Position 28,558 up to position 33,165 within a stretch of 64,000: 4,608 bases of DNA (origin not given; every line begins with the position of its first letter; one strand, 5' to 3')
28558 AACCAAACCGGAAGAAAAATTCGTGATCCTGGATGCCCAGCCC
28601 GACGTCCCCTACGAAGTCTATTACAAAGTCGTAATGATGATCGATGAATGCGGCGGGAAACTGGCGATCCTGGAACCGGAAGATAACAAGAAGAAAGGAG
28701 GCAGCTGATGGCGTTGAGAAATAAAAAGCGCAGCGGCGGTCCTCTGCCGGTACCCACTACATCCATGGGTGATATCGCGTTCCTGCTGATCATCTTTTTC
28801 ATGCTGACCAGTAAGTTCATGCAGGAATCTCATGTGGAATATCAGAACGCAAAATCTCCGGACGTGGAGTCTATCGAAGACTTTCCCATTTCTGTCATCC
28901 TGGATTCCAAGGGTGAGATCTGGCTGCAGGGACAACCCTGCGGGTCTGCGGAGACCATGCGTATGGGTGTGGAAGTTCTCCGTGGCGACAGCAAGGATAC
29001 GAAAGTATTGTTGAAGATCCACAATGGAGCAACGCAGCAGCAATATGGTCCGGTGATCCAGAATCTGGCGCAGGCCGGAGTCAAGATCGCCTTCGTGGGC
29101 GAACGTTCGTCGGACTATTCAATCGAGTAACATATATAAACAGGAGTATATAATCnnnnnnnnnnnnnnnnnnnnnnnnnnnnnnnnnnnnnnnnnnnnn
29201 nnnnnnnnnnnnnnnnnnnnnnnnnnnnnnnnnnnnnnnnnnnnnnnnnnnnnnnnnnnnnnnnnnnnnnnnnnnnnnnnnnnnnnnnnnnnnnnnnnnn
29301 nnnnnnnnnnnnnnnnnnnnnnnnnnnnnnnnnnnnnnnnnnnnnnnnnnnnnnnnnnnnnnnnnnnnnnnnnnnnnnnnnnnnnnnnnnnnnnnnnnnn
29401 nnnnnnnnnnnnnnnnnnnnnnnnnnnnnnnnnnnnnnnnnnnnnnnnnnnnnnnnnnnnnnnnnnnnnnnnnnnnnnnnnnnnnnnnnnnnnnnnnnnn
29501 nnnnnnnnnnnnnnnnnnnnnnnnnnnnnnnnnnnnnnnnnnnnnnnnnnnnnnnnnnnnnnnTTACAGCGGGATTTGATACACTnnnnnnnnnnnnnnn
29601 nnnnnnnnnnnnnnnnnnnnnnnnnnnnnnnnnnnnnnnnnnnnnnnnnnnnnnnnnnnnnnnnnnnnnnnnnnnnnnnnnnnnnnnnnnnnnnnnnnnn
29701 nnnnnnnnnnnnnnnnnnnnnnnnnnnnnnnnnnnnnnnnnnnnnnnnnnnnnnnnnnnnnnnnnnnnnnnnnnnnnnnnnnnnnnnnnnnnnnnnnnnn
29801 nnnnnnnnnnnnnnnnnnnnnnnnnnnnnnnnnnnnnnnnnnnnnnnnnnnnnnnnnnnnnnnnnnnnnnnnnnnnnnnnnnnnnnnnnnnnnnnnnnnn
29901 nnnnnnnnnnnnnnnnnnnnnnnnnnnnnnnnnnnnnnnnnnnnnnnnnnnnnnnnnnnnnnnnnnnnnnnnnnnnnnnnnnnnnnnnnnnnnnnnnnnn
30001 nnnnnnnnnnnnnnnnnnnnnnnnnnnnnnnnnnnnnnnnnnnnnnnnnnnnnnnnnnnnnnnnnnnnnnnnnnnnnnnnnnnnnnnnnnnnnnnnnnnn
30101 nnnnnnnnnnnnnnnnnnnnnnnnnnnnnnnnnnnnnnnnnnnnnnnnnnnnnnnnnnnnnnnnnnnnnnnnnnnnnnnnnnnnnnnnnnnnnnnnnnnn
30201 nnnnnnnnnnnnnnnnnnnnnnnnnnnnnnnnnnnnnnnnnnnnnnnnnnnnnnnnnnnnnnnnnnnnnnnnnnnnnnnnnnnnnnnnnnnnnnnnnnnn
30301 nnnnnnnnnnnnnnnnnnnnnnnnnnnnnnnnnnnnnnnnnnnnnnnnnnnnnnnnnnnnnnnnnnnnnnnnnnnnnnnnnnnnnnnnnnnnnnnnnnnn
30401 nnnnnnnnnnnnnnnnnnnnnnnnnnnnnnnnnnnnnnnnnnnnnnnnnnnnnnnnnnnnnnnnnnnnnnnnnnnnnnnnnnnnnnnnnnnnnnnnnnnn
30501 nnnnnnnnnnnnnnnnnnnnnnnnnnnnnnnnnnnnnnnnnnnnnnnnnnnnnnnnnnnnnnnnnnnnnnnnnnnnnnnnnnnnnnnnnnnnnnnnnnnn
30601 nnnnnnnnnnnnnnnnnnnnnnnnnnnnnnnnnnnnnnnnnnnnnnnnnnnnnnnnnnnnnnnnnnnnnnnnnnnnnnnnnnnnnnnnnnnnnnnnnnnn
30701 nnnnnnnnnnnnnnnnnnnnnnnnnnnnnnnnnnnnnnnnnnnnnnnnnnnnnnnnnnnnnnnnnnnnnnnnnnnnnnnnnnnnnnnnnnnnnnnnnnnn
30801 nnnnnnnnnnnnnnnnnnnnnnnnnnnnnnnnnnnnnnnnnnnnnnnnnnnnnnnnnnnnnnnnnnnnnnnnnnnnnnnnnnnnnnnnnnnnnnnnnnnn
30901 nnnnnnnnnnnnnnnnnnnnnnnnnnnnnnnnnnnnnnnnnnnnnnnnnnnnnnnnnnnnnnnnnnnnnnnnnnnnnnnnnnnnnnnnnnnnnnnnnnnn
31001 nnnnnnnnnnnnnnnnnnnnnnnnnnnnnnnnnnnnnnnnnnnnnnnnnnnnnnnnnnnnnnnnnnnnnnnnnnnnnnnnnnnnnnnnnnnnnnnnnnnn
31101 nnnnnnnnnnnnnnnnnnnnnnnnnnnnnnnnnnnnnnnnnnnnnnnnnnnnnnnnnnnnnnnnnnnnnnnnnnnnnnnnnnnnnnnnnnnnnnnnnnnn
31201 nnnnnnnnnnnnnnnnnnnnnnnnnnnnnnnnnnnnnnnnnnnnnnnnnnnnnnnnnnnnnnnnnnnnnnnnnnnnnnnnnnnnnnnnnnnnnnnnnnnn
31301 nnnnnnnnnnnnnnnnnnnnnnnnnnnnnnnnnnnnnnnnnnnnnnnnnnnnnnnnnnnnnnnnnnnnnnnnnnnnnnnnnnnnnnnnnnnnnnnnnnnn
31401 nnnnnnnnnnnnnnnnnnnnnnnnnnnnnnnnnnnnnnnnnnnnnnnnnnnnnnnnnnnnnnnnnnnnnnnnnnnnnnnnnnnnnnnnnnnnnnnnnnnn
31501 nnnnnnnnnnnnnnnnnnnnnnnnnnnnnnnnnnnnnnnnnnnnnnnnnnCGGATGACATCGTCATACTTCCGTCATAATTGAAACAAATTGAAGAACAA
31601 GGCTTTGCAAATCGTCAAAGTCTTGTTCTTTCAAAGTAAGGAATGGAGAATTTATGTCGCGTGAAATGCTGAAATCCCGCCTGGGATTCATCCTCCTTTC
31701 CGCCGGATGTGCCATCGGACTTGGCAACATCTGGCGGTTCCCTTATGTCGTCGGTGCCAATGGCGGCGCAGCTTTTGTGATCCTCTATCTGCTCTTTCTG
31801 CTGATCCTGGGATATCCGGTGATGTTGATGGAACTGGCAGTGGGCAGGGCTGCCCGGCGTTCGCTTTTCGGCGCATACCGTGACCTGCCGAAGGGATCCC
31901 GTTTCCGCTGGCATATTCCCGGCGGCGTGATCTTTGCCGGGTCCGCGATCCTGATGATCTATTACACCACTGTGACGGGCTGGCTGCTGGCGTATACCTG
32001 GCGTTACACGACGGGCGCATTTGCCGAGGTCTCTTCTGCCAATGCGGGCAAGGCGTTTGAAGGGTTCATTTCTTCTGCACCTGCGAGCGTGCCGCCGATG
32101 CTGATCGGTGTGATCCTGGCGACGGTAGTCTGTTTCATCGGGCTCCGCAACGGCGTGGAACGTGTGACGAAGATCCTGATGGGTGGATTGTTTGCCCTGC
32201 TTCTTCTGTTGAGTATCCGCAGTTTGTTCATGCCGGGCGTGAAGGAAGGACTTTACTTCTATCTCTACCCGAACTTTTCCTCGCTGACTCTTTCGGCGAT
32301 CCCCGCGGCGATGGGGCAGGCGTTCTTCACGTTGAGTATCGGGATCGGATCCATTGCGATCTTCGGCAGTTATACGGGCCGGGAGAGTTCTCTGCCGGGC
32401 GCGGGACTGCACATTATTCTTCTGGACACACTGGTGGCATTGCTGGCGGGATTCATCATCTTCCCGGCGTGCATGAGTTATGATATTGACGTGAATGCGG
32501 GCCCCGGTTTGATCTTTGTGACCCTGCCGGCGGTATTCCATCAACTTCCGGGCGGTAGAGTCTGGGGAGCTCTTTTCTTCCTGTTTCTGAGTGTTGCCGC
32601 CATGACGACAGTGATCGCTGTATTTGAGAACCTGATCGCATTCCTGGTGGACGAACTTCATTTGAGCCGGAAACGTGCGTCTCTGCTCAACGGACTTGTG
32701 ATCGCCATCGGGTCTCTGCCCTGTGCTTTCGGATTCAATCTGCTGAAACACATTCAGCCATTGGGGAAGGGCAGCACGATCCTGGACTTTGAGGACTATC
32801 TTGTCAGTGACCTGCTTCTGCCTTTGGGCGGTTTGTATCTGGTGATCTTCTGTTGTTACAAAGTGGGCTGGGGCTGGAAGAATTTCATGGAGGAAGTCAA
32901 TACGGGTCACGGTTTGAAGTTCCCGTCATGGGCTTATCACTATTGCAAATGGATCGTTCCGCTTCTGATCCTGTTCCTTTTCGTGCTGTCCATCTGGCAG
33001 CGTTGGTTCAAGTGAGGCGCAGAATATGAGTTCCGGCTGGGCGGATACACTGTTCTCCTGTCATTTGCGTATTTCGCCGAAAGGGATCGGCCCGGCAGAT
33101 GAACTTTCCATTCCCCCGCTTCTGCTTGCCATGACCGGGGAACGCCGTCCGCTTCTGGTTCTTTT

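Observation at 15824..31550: Eight-gene ExbB/ExbD-powered envelope locus built around a 2552-aa TPR / beta-module / lectin-like protein, with no TonB C-domain and no TonB-dependent receptor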

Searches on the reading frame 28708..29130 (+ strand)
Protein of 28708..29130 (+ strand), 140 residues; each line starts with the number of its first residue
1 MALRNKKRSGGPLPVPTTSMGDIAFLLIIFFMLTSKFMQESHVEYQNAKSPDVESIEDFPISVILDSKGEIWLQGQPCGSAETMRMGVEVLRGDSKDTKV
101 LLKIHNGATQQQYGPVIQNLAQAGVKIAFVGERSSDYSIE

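Call 3: search_protein_families(library=pfam, proteins=[window:28708-29130:+], max_evalue=0.01)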
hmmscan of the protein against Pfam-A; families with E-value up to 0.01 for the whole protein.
window:28708-29130:+ (140 aa): 1 family
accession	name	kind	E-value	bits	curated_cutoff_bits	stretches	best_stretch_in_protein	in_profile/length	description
PF02472.21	ExbD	-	9.6e-15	55.2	25.4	1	16-126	9-119/128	Biopolymer transport protein ExbD/TolR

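Call 4: search_protein_families(library=ncbifam, proteins=[window:28708-29130:+], max_evalue=0.01)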
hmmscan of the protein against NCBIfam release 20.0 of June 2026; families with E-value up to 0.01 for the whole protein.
window:28708-29130:+ (140 aa): 3 families
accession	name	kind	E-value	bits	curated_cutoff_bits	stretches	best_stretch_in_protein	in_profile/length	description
TIGR02801.1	tolR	equivalog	1.7e-06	28.7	127.3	1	22-122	12-118/129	protein TolR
TIGR02803.1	ExbD_1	equivalog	0.00035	20.7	152.95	1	18-132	7-121/122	TonB system transport protein ExbD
NF008429.0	PRK11267.1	equivalog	0.0015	18.6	216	1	18-135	21-138/141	TonB system transport protein ExbD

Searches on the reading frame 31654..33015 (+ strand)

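Call 8: search_protein_families(library=pfam, proteins=[window:31654-33015:+], max_evalue=0.001)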
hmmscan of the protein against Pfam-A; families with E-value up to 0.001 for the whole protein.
window:31654-33015:+ (453 aa): 1 family
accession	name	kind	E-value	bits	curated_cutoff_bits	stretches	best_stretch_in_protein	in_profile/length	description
PF00209.24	SNF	-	3.5e-54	184.8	27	2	148-449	179-483/524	Sodium:neurotransmitter symporter family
